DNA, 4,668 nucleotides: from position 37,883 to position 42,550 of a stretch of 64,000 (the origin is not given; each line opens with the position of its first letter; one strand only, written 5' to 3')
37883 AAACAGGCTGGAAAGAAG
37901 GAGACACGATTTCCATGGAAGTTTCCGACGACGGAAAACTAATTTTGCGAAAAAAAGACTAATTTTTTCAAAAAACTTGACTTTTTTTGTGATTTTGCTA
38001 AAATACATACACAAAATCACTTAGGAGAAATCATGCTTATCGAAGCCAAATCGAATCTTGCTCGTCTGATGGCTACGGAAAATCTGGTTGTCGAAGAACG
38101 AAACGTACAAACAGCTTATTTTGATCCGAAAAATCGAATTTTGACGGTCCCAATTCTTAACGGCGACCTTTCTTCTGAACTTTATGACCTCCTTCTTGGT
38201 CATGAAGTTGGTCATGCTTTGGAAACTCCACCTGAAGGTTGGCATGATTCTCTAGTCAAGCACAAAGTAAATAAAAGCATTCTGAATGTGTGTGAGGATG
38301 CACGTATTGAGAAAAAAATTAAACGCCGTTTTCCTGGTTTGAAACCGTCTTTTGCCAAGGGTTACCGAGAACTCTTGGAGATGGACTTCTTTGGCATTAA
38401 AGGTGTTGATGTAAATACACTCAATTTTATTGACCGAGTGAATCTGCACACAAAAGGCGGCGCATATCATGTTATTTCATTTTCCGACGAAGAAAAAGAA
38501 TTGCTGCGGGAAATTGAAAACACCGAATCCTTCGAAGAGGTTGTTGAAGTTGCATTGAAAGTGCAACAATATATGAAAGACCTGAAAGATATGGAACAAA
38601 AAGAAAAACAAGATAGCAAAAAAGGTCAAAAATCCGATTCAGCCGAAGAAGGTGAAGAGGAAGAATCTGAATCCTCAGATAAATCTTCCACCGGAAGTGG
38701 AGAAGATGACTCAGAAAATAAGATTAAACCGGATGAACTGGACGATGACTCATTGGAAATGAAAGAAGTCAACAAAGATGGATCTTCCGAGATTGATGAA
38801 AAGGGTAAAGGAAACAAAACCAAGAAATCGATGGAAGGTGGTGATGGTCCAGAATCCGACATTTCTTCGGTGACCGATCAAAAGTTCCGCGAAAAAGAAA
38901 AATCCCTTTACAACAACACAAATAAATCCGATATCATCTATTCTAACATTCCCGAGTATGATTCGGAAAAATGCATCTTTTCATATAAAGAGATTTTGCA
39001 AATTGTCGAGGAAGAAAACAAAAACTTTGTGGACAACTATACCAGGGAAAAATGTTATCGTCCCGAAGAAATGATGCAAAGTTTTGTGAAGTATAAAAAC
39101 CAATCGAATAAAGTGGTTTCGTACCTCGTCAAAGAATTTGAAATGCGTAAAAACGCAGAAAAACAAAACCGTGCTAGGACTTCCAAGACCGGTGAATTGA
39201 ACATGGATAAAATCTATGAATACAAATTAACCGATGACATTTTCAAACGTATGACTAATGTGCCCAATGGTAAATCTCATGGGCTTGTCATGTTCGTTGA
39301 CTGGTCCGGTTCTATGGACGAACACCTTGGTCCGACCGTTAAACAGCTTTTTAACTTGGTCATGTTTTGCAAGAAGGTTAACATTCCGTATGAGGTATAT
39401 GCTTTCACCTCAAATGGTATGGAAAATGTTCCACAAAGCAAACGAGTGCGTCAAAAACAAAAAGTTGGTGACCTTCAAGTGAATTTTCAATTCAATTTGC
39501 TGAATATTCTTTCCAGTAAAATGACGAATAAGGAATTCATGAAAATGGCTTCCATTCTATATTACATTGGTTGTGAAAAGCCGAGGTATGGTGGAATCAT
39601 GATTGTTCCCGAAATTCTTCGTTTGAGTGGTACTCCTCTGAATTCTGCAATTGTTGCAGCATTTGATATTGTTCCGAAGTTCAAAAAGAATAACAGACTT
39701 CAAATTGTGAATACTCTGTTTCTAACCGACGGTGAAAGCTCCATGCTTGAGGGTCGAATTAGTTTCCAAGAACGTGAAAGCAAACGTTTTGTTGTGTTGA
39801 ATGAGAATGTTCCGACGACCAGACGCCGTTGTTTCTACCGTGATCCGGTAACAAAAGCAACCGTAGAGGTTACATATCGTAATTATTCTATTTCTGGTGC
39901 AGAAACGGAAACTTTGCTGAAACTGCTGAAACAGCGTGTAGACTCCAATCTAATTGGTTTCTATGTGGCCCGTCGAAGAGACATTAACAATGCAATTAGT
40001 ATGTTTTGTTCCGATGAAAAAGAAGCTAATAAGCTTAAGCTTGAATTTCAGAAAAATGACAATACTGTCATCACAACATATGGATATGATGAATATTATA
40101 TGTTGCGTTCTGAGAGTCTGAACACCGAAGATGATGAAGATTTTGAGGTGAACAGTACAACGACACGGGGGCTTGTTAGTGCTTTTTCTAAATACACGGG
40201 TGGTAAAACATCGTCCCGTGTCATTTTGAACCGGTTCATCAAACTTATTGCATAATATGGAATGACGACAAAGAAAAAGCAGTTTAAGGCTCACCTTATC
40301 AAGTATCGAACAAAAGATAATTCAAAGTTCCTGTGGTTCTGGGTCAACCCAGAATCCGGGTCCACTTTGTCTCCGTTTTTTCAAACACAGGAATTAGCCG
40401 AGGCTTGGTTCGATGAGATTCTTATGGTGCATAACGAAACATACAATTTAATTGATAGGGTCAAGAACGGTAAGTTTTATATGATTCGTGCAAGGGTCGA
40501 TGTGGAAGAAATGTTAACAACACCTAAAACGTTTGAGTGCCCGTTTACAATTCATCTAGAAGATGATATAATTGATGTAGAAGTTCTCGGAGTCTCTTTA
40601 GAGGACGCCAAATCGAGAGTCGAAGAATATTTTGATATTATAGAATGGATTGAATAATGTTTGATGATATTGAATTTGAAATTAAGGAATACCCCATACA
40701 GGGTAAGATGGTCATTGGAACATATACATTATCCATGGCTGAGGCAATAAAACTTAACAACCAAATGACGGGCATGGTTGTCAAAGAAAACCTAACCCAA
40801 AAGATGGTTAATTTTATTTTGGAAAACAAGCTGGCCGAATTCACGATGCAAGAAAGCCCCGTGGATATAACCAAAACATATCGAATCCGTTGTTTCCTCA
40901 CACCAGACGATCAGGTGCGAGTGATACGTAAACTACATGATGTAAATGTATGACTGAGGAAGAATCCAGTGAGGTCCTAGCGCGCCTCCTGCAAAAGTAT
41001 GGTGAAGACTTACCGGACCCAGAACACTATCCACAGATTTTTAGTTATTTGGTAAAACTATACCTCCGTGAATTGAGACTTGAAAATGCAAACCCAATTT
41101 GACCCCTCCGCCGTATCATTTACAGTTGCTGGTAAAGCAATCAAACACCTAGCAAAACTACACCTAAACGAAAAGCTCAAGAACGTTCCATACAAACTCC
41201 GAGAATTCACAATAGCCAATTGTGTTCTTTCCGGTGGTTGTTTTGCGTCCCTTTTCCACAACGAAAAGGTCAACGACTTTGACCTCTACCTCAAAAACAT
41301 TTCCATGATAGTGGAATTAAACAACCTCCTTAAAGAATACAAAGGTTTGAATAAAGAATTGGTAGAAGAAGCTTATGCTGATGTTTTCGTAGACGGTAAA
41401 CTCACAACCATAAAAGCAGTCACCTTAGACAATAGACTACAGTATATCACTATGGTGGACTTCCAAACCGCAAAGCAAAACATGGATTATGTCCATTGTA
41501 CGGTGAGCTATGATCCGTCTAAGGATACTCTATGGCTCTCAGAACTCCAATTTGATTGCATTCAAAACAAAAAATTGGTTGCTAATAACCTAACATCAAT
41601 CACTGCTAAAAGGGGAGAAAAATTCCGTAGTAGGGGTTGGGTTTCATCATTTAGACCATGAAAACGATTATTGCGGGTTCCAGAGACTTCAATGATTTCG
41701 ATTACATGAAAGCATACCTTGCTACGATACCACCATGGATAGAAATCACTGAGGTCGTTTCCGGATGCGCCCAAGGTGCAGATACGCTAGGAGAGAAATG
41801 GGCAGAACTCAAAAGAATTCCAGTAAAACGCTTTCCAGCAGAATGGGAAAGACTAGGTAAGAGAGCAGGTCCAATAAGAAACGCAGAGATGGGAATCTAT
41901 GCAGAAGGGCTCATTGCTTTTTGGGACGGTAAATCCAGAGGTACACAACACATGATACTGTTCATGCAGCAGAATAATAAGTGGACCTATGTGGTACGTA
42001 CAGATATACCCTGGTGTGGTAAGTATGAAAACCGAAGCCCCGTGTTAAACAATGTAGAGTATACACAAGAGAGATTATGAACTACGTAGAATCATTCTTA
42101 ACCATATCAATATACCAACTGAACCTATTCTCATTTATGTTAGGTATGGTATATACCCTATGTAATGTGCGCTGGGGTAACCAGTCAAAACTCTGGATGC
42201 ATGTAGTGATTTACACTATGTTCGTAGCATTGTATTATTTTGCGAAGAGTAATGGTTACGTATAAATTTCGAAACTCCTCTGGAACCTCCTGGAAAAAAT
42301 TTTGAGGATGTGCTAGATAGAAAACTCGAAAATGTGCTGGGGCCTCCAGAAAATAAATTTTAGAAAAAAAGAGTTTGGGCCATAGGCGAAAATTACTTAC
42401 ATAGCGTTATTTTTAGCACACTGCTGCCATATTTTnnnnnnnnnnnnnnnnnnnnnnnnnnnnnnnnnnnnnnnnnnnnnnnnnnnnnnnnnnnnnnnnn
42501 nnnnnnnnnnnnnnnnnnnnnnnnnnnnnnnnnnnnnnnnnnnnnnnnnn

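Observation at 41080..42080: Translationally coupled pair: minimal nucleotidyltransferase-like protein + DUF2493/SLOG-family protein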

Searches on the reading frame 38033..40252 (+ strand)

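Call 3: search_protein_families(library=pfam, proteins=[window:38033-40252:+], max_evalue=1)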
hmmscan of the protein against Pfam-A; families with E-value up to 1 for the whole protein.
window:38033-40252:+ (740 aa): 2 families
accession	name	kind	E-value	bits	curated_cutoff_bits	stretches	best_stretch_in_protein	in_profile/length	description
PF17448.7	YqaH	-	0.05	14.4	31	1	156-192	27-63/88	Uncharacterized YqaH-like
PF13482.12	RNase_H_2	-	0.33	11.3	22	0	325-384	25-84/165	RNase_H superfamily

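Call 4: search_protein_families(library=phrogs, proteins=[window:38033-40252:+], max_evalue=0.01)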
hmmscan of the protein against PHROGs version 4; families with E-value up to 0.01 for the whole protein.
window:38033-40252:+ (740 aa): 2 families
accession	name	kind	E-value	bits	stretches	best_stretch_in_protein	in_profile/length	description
phrog_459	-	other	2.8e-211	705.2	1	4-740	5-736/736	peptidase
phrog_1576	-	unknown function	7.3e-10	39.1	1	320-473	460-587/729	-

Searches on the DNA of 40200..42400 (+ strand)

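Call 5: search_dna_similar(query=window:40200-42400:+, collection=phages, mode=near, max_rows=20)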
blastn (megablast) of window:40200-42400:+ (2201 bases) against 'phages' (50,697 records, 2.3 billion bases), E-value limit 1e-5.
No match.

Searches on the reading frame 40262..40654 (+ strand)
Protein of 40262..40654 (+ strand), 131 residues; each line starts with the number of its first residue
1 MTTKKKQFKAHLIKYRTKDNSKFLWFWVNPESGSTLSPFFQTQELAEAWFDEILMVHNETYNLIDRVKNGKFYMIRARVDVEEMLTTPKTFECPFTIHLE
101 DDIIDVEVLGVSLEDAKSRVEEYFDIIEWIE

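Call 3: search_protein_families(library=pfam, proteins=[window:40262-40654:+], max_evalue=1)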
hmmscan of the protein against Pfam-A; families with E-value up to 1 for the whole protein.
window:40262-40654:+ (131 aa): 1 family
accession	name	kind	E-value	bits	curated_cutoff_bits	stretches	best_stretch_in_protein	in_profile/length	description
PF03413.25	PepSY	-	0.094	13.5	24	0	13-36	35-57/60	Peptidase propeptide and YPEB domain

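Call 4: search_protein_families(library=phrogs, proteins=[window:40262-40654:+], max_evalue=0.01)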
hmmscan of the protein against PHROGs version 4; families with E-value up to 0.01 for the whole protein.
window:40262-40654:+ (131 aa): 0 families

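Call 77: search_protein_families(library=padloc, proteins=[window:40262-40654:+], max_evalue=0.01)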
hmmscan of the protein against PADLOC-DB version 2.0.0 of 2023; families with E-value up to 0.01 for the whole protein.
window:40262-40654:+ (131 aa): 0 families

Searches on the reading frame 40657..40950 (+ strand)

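Call 3: search_protein_families(library=pfam, proteins=[window:40657-40950:+], max_evalue=1)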
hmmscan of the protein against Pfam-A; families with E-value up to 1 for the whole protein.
window:40657-40950:+ (98 aa): 2 families
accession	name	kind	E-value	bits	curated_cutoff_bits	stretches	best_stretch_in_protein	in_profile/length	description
PF21562.3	Gp63_3rd_G7C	-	0.015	15.6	27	1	50-88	5-42/66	G7C, Tail fiber protein, domain 3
PF04033.18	DUF365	-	0.027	15.3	25.9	1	52-91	13-52/96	Domain of unknown function (DUF365)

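Call 4: search_protein_families(library=phrogs, proteins=[window:40657-40950:+], max_evalue=0.01)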
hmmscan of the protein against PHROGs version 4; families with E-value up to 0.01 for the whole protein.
window:40657-40950:+ (98 aa): 0 families

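Call 77: search_protein_families(library=padloc, proteins=[window:40657-40950:+], max_evalue=0.01)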
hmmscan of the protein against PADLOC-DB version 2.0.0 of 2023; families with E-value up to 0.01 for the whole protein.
window:40657-40950:+ (98 aa): 0 families

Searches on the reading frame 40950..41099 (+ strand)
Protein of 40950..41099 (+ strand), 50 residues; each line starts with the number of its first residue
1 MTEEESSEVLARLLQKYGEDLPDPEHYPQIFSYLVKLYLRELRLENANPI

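Call 3: search_protein_families(library=pfam, proteins=[window:40950-41099:+], max_evalue=1)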
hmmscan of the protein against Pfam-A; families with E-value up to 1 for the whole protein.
window:40950-41099:+ (50 aa): 0 families

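Call 4: search_protein_families(library=phrogs, proteins=[window:40950-41099:+], max_evalue=0.01)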
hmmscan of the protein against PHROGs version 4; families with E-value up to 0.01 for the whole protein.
window:40950-41099:+ (50 aa): 0 families
